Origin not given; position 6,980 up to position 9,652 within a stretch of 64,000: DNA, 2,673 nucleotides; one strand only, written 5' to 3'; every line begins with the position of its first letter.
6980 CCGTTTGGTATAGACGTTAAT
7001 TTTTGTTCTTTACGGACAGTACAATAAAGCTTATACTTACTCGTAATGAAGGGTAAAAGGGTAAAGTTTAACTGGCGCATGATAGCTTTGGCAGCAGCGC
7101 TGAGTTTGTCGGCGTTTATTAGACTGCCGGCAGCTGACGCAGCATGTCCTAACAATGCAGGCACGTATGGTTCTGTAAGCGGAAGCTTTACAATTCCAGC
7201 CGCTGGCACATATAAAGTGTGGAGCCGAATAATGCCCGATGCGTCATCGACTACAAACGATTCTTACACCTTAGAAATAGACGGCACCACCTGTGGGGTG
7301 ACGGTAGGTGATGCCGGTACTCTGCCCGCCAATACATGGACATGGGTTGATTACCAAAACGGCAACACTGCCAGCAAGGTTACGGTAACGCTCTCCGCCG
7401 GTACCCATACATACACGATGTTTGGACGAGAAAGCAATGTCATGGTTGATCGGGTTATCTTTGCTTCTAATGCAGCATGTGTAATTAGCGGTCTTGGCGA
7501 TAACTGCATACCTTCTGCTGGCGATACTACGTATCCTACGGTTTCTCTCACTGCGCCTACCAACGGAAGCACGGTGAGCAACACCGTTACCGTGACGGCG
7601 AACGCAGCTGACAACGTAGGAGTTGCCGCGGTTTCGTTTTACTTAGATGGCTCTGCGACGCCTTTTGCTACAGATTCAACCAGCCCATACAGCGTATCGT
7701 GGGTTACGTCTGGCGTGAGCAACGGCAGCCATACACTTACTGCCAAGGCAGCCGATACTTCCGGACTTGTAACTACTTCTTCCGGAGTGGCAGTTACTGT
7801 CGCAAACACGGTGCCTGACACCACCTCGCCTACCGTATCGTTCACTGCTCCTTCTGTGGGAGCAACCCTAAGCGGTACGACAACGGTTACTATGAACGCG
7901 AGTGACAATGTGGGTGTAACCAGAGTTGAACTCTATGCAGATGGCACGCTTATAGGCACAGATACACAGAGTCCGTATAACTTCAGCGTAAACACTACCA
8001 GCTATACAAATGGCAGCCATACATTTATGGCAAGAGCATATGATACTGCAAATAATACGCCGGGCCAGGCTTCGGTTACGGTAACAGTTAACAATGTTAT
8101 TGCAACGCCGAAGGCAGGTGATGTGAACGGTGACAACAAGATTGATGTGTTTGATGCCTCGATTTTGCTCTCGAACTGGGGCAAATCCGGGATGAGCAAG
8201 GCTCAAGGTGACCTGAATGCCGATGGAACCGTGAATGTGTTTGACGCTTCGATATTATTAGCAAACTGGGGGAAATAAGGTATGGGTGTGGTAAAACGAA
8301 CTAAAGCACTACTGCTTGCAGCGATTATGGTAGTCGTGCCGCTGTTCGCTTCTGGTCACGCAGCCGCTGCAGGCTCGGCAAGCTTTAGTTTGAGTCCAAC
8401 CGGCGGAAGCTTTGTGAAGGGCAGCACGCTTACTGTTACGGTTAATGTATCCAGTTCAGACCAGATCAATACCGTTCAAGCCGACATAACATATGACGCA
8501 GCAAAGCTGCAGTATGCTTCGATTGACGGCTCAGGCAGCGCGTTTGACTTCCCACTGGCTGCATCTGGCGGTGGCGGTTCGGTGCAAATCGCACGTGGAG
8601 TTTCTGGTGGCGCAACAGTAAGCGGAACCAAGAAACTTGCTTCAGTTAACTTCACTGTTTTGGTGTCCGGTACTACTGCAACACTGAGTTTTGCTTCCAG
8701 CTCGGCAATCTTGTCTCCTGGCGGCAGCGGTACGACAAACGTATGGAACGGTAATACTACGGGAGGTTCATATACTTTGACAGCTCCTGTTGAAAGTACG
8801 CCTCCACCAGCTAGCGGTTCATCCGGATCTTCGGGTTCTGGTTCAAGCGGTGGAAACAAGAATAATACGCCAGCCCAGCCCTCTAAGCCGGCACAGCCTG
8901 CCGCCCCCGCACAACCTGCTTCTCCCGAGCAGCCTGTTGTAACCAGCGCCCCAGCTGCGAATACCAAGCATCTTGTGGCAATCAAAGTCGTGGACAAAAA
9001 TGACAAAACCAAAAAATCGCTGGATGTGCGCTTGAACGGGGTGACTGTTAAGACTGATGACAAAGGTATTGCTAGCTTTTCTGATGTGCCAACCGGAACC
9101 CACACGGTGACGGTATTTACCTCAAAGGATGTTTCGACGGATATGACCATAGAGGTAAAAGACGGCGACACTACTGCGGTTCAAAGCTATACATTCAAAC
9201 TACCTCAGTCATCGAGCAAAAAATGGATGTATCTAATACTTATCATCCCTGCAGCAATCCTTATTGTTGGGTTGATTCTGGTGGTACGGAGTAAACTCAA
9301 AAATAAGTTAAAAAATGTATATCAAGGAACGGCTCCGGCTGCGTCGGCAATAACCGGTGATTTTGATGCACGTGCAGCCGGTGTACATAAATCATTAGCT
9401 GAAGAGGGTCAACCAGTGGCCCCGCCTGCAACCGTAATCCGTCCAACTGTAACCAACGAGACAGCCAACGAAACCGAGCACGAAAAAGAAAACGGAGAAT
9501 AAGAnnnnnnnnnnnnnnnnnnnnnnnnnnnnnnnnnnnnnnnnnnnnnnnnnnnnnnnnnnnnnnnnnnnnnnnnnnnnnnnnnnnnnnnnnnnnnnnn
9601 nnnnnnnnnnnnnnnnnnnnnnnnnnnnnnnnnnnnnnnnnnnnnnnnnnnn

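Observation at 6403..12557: A 6.5-kb cell-surface gene island splits fusA from tuf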

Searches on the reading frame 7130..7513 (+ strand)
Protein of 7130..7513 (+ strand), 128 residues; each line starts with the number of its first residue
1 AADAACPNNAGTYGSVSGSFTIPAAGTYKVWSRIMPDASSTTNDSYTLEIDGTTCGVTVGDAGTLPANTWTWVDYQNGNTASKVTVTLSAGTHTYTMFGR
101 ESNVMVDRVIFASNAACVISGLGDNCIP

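Call 76: search_solved_structures(query=A3, max_evalue=10)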
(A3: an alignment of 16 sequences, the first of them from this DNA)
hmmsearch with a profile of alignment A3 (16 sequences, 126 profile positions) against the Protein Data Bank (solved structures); distinct sequences matched with E-value up to 10: 17.
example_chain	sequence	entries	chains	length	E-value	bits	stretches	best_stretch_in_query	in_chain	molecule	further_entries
2vzp_A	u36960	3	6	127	0.0022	21.2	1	14-107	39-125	EXO-BETA-D-GLUCOSAMINIDASE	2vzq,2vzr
2wz8_A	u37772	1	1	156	0.0027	20.9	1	18-99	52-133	CELLULOSOME PROTEIN DOCKERIN TYPE I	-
6f2p_A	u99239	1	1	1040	0.019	18.2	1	16-60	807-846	Paenibacillus xanthan lyase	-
2vzo_A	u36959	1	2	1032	0.12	15.5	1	15-107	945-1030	EXO-BETA-D-GLUCOSAMINIDASE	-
2vzs_A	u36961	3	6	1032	0.12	15.5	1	15-107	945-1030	EXO-BETA-D-GLUCOSAMINIDASE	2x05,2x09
2vzt_A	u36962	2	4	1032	0.12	15.5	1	15-107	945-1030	EXO-BETA-D-GLUCOSAMINIDASE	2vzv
2vzu_A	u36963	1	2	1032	0.12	15.5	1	15-107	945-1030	EXO-BETA-D-GLUCOSAMINIDASE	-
2vtu_J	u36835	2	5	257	0.26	14.5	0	21-69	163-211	MS2 COAT PROTEIN | COAT PROTEIN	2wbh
4yfw_A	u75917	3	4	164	0.36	14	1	20-95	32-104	Outer capsid protein VP4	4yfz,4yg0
9h6h_A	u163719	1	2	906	0.42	13.8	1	11-55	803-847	Glycosyl hydrolase family 98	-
9h6g_A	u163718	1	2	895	0.55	13.4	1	11-55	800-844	Glycoside hydrolase family 98 domain-containing protein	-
9h6f_A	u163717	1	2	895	0.55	13.4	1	11-55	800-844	Glycosyl hydrolase family 98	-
4yg3_A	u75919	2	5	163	0.79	12.9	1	19-81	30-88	Outer capsid protein VP4 | Outer capsid protein VP8*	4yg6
4zmh_A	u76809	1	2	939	0.8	12.9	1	73-110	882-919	Uncharacterized protein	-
6ztf_A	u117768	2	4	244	1.2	12.3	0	29-51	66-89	CQY684 Fab heavy-chain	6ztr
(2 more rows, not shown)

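Call 77: search_protein_families(library=pfam, alignment_id=A3, max_evalue=0.1)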
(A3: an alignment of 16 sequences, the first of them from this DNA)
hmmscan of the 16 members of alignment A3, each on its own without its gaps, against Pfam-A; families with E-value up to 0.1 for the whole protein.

A. member 1, seq(128 aa): 3 families
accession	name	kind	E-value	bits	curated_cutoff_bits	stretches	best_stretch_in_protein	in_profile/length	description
PF17829.7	GH115_C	-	0.00024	21.4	24.1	1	19-114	61-161/172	Glycosyl hydrolase family 115 C-terminal domain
PF25275.1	Golvesin_C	-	0.0013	19.3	31.6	1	19-89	46-114/132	Golvesin C-terminal domain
PF04151.21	PPC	-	0.08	14.3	25.9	0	8-30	46-66/70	Bacterial pre-peptidase C-terminal domain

B. families by the number of members that match (of 16 scanned): 15 families
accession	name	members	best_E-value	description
PF17829.7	GH115_C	16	5.3e-05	Glycosyl hydrolase family 115 C-terminal domain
PF16990.11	CBM_35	5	0.0058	Carbohydrate binding module (family 35)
PF03422.21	CBM_6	4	0.00029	Carbohydrate binding module (family 6)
PF25275.1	Golvesin_C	3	0.0011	Golvesin C-terminal domain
PF21881.2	STIV_penton_2nd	2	0.014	A223 penton protein second domain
PF04151.21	PPC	2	0.08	Bacterial pre-peptidase C-terminal domain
PF03944.20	Endotoxin_C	1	0.0025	delta endotoxin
PF07523.18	Big_3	1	0.0087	Bacterial Ig-like domain (group 3)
PF16403.11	Bact_surface_Ig-like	1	0.016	Bacterial surface protein, Ig-like domain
PF18316.7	S-l_SbsC_C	1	0.03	S-layer protein SbsC C-terminal domain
PF24318.1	DUF7490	1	0.034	Domain of unknown function (DUF7490)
PF07821.18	Alpha-amyl_C2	1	0.044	Alpha-amylase C-terminal beta-sheet domain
PF22184.2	CBM_56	1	0.053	Carbohydrate binding module family 56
PF07087.16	DUF1353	1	0.073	Protein of unknown function (DUF1353)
PF14347.11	DUF4399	1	0.095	Domain of unknown function (DUF4399)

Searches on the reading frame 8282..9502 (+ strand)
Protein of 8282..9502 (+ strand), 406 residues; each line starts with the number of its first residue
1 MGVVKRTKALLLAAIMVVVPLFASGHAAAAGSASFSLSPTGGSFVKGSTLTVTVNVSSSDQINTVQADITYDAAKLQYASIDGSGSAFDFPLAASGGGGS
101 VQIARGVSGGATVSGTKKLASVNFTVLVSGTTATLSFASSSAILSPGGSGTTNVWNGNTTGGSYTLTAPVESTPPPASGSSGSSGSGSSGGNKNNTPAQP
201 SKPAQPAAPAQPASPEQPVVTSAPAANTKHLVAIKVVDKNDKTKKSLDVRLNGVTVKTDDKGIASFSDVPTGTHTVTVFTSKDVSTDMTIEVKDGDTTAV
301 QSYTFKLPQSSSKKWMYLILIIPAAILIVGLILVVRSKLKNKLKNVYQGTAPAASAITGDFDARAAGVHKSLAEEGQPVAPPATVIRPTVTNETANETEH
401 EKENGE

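Call 4: search_protein_families(library=pfam, proteins=[window:8282-9502:+], max_evalue=0.01)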
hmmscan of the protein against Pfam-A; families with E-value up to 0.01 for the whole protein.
window:8282-9502:+ (406 aa): 2 families
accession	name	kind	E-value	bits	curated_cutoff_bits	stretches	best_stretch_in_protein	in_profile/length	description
PF00963.24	Cohesin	-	3.7e-08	34.1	24.1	1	46-148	12-124/139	Cohesin domain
PF13620.12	CarboxypepD_reg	-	0.0021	18.8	32.3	1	235-300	5-77/82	Carboxypeptidase regulatory-like domain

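Call 5: search_protein_families(library=ncbifam, proteins=[window:8282-9502:+], max_evalue=0.01)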
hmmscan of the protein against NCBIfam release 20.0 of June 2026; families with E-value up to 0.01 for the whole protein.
window:8282-9502:+ (406 aa): 0 families

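Call 16: search_solved_structures(query=window:8282-9502:+, max_evalue=1, show_alignments=1)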
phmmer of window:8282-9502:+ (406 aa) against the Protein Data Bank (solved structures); distinct sequences matched with E-value up to 1: 1.
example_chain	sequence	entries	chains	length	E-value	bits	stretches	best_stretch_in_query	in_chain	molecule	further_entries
9no1_W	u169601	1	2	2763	0.42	13.1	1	197-224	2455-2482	Large tegument protein deneddylase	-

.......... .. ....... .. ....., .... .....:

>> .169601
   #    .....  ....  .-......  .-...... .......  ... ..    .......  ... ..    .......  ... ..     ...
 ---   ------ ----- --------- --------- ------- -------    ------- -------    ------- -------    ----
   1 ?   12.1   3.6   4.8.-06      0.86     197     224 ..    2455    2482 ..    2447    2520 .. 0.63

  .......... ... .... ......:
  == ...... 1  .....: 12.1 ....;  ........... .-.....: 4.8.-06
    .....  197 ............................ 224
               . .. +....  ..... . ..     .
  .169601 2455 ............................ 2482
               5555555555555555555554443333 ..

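Call 41: find_homologous_proteins(query=window:8282-9502:+, max_evalue=0.00001)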
Query window:8282-9502:+ (406 aa): 13 proteins with E <= 0.00001 among 8000 candidates.
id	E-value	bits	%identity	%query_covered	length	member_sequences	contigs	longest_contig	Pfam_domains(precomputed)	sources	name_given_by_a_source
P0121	8.3e-250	846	100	100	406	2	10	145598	PF00963.25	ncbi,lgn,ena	-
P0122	1.4e-140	487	60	100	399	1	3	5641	PF00963.25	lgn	-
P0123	1.2e-45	175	37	70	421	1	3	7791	PF00963.25,PF13620.13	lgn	-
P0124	1.9e-44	171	41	68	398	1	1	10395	PF13620.13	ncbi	-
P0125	8.7e-43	165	38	67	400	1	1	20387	-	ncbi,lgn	-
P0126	7.1e-22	96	44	40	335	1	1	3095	PF00963.25,PF13620.13,PF00041.28,PF16656.12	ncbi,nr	ncbi:MAG: cohesin domain-containing protein, partial [Candidatus Rokubacteria bacterium]|nr:cohesin 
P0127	2.0e-19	88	45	40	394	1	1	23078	PF17957.8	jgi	jgi:hypothetical protein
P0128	1.1e-18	86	41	38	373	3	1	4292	PF00963.25,PF00041.28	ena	-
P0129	2.6e-18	85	37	44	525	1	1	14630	-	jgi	jgi:hypothetical protein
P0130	9.2e-16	76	40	15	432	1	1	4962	PF00963.25,PF13620.13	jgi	jgi:hypothetical protein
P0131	8.4e-14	70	35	38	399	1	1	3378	-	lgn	-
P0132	6.3e-10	57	39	39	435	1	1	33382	PF17957.8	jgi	jgi:hypothetical protein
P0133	4.7e-9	54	37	40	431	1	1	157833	PF17957.8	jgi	jgi:hypothetical protein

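Call 42: find_encoding_contigs(protein=P0125, flank=10000, max_places=2)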
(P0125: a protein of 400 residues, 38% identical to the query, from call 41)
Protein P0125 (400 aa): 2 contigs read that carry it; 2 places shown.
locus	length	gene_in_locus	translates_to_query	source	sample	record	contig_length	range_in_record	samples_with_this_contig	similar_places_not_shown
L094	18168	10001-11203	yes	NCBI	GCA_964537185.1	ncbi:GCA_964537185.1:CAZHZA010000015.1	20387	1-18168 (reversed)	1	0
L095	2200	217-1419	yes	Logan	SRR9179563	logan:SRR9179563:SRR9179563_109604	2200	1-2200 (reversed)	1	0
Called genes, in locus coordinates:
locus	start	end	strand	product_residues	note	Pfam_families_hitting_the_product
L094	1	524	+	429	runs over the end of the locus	PF03990:DUF348, PF07501:G5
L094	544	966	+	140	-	PF03479:PCC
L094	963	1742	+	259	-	PF00398:RrnaAD, PF08241:Methyltransf_11 (weak), PF13649:Methyltransf_25 (weak)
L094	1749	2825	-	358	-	PF00404:Dockerin_1 (faint)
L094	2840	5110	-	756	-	PF13229:Beta_helix (faint)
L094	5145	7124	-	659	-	PF19077:Big_13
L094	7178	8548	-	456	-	PF00404:Dockerin_1 (faint)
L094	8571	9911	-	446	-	-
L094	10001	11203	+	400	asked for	-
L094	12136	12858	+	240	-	PF00041:fn3, PF18370:RGI_lyase (faint), PF00041:fn3 (weak), PF00404:Dockerin_1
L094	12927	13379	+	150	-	PF12802:MarR_2 (weak), PF01047:MarR, PF13412:HTH_24 (weak), PF13601:HTH_34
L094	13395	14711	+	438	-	PF07690:MFS_1, PF00083:Sugar_tr (faint), PF12832:MFS_1_like (weak)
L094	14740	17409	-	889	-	PF13641:Glyco_tranf_2_3, PF13506:Glyco_transf_21 (weak), PF13632:Glyco_trans_2_3, PF02156:Glyco_hydro_26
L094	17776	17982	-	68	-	PF10247:Romo1 (weak), PF12732:YtxH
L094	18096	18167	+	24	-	?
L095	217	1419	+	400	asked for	-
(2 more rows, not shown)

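Call 43: find_encoding_contigs(protein=P0124, flank=10000, max_places=2)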
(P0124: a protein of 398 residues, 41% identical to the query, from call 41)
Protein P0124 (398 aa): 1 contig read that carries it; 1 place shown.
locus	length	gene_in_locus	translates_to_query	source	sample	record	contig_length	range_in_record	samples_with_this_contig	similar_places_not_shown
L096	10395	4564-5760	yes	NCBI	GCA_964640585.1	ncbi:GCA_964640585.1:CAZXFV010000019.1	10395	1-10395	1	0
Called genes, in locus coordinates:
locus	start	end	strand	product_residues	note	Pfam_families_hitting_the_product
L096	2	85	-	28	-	?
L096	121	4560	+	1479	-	PF13750:Big_3_3 (faint), PF19077:Big_13 (faint), PF17957:Big_7, PF17996:CE2_N (faint), PF17957:Big_7, PF00404:Dockerin_1 (weak)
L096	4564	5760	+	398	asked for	PF13620:CarboxypepD_reg (weak)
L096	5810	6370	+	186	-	PF04011:LemA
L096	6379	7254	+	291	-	PF01435:Peptidase_M48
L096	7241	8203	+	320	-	-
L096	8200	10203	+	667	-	PF22745:Nlig-Ia, PF01653:DNA_ligase_aden, PF03120:OB_DNA_ligase, PF03119:DNA_ligase_ZBD, PF14520:HHH_5 (faint), PF12826:HHH_2, PF00533:BRCT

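Call 44: find_encoding_contigs(protein=P0123, flank=10000, max_places=2)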
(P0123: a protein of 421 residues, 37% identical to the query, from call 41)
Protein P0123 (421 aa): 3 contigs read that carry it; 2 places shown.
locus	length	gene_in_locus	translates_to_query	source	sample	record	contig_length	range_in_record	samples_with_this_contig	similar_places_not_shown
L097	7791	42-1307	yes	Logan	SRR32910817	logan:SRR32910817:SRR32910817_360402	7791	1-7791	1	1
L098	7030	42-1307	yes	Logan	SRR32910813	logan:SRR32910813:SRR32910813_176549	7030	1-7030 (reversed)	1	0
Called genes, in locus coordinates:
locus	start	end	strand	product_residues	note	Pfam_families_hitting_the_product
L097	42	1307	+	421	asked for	PF00963:Cohesin, PF13620:CarboxypepD_reg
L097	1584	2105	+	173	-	PF01025:GrpE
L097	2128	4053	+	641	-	PF00012:HSP70, PF06723:MreB_Mbl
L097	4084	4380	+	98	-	-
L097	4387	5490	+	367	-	PF00226:DnaJ, PF01556:DnaJ_C, PF00684:DnaJ_CXXCXGXG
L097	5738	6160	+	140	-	PF05618:RimB-like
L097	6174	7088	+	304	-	PF18030:Rimk_N, PF14397:ATPgrasp_ST (faint), PF02655:ATP-grasp_3, PF02955:GSH-S_ATP, PF08443:RimK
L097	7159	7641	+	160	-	PF02643:DUF192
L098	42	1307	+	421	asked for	PF00963:Cohesin, PF13620:CarboxypepD_reg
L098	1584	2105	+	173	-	PF01025:GrpE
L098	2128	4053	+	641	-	PF00012:HSP70, PF06723:MreB_Mbl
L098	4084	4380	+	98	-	-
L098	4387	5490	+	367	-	PF00226:DnaJ, PF01556:DnaJ_C, PF00684:DnaJ_CXXCXGXG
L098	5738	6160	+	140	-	PF05618:RimB-like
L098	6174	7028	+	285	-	?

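Call 45: list_cluster_members(proteins=[P0121, P0124, P0125, P0005, P0006, P0008, P0070, P0096])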
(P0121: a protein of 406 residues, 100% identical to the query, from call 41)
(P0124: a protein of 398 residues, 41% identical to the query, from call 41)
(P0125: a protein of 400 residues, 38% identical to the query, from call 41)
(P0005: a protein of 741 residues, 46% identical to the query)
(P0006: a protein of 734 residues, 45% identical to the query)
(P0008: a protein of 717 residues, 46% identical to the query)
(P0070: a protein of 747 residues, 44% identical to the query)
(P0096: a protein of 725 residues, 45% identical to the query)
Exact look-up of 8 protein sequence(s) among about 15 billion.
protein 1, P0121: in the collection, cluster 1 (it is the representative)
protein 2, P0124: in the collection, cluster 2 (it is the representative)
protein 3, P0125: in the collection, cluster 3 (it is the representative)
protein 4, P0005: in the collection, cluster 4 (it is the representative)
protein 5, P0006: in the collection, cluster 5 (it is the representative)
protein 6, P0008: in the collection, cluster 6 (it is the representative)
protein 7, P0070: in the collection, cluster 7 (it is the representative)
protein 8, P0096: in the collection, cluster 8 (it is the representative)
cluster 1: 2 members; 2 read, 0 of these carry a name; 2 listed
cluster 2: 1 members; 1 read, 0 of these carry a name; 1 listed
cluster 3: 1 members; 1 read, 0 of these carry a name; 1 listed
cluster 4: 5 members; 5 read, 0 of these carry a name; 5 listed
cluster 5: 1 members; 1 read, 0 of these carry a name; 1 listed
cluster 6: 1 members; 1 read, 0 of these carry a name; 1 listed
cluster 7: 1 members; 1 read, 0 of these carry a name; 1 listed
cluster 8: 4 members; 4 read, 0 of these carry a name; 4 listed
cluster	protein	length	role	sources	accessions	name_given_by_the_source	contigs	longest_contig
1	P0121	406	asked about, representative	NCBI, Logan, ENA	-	-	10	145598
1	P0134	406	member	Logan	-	-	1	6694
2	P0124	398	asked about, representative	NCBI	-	-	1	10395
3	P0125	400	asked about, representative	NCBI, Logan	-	-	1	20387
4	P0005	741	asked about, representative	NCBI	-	-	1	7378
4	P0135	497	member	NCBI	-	-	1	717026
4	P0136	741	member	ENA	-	-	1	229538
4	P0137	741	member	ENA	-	-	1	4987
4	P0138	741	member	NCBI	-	-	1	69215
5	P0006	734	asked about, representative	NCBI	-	-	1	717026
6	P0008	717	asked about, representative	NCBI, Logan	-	-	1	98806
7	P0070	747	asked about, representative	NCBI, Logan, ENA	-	-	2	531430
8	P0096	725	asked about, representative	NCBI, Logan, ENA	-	-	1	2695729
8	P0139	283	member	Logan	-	-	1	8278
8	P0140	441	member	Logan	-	-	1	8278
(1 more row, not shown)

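Call 53: search_protein_families(library=padloc, proteins=[window:8282-9502:+], max_evalue=0.01)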
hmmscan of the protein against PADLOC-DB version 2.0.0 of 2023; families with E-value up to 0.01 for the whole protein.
window:8282-9502:+ (406 aa): 0 families

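Call 54: search_protein_families(library=phrogs, proteins=[window:8282-9502:+], max_evalue=0.01)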
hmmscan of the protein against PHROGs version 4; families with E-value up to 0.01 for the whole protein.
window:8282-9502:+ (406 aa): 0 families

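Call 105: search_solved_structures(query=A9, max_evalue=1)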
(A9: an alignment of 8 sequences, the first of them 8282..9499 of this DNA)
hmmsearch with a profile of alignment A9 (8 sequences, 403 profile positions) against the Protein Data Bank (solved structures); distinct sequences matched with E-value up to 1: 10.
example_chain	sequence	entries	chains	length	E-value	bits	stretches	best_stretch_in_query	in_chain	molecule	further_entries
4wi0_B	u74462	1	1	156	0.036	16.3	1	245-293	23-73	Cellulosomal scaffoldin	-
1g1k_A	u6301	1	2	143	0.055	15.7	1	37-141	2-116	SCAFFOLDING PROTEIN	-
2vn5_A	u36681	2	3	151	0.082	15.1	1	48-141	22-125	SCAFFOLDING PROTEIN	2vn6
8f92_L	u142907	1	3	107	0.12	14.6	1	38-60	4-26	B11_d77.7 Fab kappa light chain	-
5l7z_A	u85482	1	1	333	0.17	14.1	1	134-245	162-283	Maternal protein exuperantia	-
7arn_L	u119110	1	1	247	0.28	13.4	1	16-62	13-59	Antibody Fab Fragment Light Chain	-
21ao_B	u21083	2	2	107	0.69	12.1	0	38-60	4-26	BD70-4003 light chain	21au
6wwa_Y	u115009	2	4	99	0.81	11.8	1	168-193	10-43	Shieldin complex subunit 2,Shieldin complex subunit 3 chimera | Shieldin complex subunit 2, Shieldin complex subunit 3 chimera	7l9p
6hif_Y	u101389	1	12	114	0.83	11.8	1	243-297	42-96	hdh assembly factor Kustc1130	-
8xmm_B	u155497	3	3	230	0.85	11.8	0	296-383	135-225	Sodium channel subunit beta-1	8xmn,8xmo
